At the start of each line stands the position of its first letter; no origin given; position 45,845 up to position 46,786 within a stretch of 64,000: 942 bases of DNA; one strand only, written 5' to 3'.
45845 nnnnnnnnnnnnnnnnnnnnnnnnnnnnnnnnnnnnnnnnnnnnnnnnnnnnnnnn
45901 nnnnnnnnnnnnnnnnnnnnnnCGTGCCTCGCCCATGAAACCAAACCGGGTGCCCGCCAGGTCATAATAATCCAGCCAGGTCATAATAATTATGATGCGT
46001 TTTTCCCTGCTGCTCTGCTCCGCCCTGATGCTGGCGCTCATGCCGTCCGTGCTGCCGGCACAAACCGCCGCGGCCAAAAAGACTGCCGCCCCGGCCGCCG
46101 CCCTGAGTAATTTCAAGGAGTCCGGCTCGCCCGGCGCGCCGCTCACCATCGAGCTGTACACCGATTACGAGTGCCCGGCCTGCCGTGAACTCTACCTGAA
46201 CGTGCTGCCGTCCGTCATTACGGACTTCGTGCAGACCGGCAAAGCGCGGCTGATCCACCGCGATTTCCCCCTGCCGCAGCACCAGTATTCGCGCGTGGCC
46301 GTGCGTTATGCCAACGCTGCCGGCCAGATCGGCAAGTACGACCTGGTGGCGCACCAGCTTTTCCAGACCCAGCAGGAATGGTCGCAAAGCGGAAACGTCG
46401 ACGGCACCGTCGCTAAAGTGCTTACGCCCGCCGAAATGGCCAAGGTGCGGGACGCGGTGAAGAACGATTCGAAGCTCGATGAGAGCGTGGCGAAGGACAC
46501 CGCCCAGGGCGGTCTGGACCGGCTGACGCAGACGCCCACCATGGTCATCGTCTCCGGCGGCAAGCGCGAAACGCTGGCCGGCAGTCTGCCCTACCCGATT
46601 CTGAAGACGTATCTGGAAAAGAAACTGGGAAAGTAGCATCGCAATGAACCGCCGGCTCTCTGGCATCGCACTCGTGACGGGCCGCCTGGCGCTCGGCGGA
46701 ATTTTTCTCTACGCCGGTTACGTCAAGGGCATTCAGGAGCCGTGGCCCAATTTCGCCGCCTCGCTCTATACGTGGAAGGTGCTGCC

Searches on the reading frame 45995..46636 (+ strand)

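Call 55: search_protein_families(library=pfam, max_evalue=0.00001, proteins=[window:45995-46636:+])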
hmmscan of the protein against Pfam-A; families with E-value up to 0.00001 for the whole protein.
window:45995-46636:+ (213 aa): 1 family
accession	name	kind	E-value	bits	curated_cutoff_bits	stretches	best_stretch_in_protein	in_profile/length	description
PF13462.12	Thioredoxin_4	-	1.7e-21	77.5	23.2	1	44-185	9-145/165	Thioredoxin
